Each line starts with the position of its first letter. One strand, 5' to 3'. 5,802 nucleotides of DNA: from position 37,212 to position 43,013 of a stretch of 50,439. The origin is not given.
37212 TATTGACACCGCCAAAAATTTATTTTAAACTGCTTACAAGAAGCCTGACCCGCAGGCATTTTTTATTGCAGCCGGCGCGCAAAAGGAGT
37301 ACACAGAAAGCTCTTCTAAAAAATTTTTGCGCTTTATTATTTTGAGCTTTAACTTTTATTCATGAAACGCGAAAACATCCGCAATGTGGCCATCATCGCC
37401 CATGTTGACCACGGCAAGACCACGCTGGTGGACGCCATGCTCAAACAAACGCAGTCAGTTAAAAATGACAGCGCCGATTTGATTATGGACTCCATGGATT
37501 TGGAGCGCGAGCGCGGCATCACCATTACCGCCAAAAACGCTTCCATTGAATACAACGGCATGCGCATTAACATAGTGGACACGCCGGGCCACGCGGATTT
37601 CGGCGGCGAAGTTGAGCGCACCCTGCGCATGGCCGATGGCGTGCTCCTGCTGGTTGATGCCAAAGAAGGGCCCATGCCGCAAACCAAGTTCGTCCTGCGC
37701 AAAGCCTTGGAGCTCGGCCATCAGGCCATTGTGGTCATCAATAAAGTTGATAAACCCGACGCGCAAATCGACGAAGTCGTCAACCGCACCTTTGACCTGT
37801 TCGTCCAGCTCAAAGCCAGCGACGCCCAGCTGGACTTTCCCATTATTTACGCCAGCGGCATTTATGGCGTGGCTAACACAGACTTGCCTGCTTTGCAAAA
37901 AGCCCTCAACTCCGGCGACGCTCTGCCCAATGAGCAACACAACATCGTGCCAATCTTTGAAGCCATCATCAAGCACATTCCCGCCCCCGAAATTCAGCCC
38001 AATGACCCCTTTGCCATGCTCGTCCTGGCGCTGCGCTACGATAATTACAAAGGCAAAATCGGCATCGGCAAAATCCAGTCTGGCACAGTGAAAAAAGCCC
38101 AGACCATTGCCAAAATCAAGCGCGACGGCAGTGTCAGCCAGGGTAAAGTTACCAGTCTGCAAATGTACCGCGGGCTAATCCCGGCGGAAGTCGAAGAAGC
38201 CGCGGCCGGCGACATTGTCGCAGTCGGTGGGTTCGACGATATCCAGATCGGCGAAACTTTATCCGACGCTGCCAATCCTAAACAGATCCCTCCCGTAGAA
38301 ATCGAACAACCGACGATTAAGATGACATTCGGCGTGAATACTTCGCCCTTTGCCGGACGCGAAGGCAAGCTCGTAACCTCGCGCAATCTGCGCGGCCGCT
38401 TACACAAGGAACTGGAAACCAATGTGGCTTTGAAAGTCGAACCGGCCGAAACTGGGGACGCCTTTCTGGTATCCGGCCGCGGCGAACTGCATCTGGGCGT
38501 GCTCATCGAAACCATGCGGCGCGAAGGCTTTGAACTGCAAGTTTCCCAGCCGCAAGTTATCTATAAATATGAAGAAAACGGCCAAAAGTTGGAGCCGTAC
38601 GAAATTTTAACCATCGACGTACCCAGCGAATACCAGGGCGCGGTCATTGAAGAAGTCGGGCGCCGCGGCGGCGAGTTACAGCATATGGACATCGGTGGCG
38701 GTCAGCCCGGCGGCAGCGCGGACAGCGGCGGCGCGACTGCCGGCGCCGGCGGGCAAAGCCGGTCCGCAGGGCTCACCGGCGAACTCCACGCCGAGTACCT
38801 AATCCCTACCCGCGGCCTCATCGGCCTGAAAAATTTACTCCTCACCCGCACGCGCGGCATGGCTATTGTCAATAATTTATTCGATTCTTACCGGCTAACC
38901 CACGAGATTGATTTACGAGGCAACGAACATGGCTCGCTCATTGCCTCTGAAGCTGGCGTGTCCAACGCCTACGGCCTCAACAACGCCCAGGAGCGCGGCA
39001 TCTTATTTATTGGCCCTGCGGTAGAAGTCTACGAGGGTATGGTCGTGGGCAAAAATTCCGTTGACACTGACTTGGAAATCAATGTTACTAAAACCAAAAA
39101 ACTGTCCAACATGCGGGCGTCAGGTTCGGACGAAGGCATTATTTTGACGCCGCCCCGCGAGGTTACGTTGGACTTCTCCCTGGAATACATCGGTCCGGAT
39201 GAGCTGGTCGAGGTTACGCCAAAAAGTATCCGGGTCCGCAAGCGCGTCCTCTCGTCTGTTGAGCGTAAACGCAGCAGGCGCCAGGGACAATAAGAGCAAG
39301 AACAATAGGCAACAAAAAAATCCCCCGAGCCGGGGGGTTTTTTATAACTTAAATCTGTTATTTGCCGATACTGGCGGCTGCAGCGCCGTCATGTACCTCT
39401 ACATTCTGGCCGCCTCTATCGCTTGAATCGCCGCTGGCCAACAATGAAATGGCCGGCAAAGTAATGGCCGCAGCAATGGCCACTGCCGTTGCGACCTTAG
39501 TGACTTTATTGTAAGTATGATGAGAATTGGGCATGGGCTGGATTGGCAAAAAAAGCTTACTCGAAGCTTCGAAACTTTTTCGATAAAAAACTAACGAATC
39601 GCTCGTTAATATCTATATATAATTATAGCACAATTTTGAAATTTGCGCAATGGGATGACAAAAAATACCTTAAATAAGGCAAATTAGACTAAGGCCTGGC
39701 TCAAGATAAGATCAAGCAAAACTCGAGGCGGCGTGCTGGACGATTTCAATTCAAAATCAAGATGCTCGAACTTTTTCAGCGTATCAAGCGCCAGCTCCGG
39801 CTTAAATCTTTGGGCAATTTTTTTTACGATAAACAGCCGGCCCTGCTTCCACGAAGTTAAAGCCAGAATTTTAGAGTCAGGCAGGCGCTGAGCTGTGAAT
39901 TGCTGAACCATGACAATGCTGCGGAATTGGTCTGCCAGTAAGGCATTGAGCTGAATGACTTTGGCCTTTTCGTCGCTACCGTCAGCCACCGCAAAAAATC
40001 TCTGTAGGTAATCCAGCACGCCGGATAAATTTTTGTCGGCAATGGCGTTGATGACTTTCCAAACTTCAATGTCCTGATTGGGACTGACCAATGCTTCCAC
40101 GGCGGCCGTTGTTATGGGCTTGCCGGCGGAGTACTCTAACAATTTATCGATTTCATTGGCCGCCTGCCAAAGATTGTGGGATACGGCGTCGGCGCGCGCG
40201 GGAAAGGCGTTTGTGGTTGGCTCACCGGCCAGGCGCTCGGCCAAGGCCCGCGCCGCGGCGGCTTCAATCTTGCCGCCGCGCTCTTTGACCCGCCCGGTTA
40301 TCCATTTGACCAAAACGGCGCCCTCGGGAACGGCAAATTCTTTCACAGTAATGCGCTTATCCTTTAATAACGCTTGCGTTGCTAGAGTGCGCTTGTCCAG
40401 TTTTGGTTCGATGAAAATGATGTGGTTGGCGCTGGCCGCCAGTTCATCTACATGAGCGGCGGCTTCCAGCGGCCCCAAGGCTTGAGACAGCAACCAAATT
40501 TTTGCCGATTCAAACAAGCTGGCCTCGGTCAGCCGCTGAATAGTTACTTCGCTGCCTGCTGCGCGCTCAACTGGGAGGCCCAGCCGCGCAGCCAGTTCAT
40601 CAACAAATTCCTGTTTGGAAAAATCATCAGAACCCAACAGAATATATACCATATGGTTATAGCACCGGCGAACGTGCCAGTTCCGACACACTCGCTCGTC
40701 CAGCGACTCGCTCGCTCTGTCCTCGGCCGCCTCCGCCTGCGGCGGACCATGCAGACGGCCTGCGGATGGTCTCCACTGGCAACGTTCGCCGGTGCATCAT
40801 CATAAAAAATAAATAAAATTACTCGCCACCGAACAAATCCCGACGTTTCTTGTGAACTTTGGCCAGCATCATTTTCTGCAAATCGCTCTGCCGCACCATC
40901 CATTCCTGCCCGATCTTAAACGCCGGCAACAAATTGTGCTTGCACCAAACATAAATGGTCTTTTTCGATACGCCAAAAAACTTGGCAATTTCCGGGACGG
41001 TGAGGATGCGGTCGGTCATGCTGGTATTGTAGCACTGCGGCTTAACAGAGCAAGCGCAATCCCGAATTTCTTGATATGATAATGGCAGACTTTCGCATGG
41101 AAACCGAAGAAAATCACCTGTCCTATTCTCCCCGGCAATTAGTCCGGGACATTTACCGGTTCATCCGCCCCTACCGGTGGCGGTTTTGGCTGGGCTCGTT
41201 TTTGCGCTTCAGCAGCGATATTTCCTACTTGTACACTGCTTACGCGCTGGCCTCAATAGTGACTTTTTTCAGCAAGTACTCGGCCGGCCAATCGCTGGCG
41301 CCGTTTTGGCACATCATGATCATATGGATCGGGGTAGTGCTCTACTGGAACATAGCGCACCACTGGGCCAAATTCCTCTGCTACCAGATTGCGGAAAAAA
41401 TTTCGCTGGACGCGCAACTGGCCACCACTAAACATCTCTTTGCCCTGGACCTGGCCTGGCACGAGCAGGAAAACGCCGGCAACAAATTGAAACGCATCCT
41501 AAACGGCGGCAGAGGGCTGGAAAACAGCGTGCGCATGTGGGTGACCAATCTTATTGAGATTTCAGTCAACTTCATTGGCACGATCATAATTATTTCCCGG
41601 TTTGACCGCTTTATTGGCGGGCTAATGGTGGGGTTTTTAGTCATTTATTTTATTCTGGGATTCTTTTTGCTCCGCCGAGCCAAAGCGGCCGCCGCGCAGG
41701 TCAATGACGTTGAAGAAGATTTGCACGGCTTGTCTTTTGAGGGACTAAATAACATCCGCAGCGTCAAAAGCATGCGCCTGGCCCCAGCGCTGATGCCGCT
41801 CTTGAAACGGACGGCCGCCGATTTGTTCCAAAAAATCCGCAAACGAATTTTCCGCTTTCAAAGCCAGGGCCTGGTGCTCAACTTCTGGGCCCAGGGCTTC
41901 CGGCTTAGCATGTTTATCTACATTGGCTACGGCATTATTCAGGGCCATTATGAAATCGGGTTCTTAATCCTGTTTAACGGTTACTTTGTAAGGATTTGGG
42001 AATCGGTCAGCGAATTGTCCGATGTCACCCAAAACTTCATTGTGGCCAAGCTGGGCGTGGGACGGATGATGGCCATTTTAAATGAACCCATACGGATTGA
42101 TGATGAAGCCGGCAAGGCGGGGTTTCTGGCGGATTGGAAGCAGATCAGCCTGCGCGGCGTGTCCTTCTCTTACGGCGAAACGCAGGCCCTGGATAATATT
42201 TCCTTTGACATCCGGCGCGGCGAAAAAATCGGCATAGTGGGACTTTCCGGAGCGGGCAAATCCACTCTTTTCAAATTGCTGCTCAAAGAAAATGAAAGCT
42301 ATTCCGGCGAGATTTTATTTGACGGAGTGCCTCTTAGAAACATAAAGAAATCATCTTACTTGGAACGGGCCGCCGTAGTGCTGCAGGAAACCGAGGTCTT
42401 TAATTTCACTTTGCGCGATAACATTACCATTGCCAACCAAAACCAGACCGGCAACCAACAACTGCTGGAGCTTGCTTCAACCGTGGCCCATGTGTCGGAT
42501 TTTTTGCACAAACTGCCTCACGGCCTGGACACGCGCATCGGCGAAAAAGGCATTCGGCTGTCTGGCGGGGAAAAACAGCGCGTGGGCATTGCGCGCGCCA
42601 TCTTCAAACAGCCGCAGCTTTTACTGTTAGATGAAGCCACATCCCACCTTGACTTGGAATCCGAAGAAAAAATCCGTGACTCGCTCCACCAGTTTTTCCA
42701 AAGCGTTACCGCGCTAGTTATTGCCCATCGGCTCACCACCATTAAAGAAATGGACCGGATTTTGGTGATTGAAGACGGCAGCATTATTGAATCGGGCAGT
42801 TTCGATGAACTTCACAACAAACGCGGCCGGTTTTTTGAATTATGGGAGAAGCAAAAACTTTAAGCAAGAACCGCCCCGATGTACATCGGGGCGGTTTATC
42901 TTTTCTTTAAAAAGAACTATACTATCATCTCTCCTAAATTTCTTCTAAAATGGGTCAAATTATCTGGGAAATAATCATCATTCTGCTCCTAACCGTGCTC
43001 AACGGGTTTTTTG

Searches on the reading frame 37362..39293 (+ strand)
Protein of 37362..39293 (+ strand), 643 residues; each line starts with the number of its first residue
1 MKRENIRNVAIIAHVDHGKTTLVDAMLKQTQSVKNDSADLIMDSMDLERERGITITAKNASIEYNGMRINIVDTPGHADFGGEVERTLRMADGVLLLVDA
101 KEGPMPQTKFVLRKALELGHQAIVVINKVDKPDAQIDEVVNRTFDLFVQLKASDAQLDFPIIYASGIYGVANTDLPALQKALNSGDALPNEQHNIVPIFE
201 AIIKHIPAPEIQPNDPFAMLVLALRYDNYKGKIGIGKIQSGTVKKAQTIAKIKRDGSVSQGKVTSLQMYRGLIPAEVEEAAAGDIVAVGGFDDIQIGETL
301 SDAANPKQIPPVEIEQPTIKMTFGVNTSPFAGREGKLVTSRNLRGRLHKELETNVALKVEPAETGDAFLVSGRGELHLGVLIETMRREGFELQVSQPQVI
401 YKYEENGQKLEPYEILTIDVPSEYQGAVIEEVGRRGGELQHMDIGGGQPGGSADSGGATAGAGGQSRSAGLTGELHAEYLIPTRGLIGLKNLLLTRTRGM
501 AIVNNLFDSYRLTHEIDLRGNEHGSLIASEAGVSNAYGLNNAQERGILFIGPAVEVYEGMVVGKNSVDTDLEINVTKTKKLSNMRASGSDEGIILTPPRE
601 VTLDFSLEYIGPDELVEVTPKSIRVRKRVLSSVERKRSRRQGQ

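Call 30: search_protein_families(library=pfam, proteins=[window:37362-39293:+], max_evalue=0.000001)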
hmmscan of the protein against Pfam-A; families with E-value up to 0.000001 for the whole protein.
window:37362-39293:+ (643 aa): 6 families
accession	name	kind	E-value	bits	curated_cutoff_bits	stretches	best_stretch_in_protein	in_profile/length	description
PF00009.33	GTP_EFTU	-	1.4e-56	191.5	26.5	1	4-207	1-187/188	Elongation factor Tu GTP binding domain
PF21018.2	BipA_C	-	1.5e-42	144.2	23.8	1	524-631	2-109/110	TypA/BipA C-terminal domain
PF00679.30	EFG_C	-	1e-12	48.3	27.9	1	409-444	2-37/89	Elongation factor G C-terminus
PF03144.31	GTP_EFTU_D2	-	1.1e-10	42.2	30.3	1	231-300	1-72/73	Elongation factor Tu domain 2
PF22042.2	EF-G_D2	-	3.3e-09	37.2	27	1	216-302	1-83/84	Elongation factor G domain 2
PF01926.29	MMR_HSR1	-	4.7e-08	33.6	21.9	1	9-128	2-113/113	50S ribosome-binding GTPase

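Call 85: find_homologous_proteins(query=window:37362-39293:+, max_evalue=1e-50)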
Query window:37362-39293:+ (643 aa): 8000 proteins with E <= 1e-50 among 8000 candidates; the best 120 are listed.
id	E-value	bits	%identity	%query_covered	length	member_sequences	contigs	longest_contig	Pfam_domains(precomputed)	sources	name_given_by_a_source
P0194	0.0e+0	1408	100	100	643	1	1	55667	PF21018.3,PF01926.30,PF00679.31,PF00009.34,PF03144.32,PF22042.3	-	-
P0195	0.0e+0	1128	81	100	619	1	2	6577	PF21018.3,PF01926.30,PF00679.31,PF00009.34,PF03144.32,PF22042.3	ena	-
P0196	0.0e+0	1091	78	100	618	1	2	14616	PF21018.3,PF01926.30,PF00679.31,PF00009.34,PF03144.32,PF22042.3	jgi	jgi:GTP-binding protein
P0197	0.0e+0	1084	77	100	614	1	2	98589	PF21018.3,PF01926.30,PF00679.31,PF00009.34,PF03144.32,PF22042.3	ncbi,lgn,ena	-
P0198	0.0e+0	1077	77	100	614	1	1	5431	PF21018.3,PF01926.30,PF00679.31,PF00009.34,PF03144.32,PF22042.3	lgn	-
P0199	0.0e+0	1075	76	100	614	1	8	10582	PF21018.3,PF01926.30,PF00679.31,PF00009.34,PF03144.32,PF22042.3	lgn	-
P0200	0.0e+0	1074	78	100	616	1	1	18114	PF21018.3,PF01926.30,PF00679.31,PF00009.34,PF03144.32,PF22042.3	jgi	jgi:GTP-binding protein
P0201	0.0e+0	1072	77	100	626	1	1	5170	PF21018.3,PF01926.30,PF00679.31,PF00009.34,PF03144.32,PF22042.3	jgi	jgi:GTP-binding protein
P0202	0.0e+0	1071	76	100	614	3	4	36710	PF21018.3,PF01926.30,PF00679.31,PF00009.34,PF03144.32,PF22042.3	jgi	jgi:GTP-binding protein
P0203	0.0e+0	1067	76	100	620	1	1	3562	PF21018.3,PF01926.30,PF00679.31,PF00009.34,PF03144.32,PF22042.3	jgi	jgi:GTP-binding protein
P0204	0.0e+0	1066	76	100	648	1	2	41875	PF21018.3,PF01926.30,PF00679.31,PF00009.34,PF03144.32,PF22042.3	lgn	-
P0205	0.0e+0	1065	77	100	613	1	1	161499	PF21018.3,PF01926.30,PF00679.31,PF00009.34,PF03144.32,PF22042.3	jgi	jgi:GTP-binding protein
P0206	0.0e+0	1064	76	100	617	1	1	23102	PF21018.3,PF01926.30,PF00679.31,PF00009.34,PF03144.32,PF22042.3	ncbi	-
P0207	0.0e+0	1062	77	100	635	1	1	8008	PF21018.3,PF01926.30,PF00679.31,PF00009.34,PF03144.32,PF22042.3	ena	-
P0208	0.0e+0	1062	77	100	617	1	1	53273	PF21018.3,PF01926.30,PF00679.31,PF00009.34,PF03144.32,PF22042.3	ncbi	-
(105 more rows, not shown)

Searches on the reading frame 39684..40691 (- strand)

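Call 30: search_protein_families(library=pfam, proteins=[window:39684-40691:-], max_evalue=0.000001)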
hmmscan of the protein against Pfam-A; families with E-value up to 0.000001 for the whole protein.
window:39684-40691:- (335 aa): 1 family
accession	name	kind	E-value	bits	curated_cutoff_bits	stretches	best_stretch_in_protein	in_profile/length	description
PF21694.2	DNA_pol3_delta_C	-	8.4e-11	42.4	27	1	209-332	3-120/121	DNA polymerase III delta subunit, C-terminal domain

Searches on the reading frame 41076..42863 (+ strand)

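Call 30: search_protein_families(library=pfam, proteins=[window:41076-42863:+], max_evalue=0.000001)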
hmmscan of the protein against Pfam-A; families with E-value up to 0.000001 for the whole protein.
window:41076-42863:+ (595 aa): 3 families
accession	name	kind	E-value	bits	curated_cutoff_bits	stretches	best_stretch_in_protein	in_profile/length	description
PF00005.33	ABC_tran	-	5.6e-33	114.9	25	1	372-523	1-137/137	ABC transporter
PF00664.28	ABC_membrane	-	2.1e-13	51.1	28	1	38-304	2-267/274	ABC transporter transmembrane region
PF02463.25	SMC_N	-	4.2e-07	30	40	1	386-565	28-211/220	RecF/RecN/SMC N terminal domain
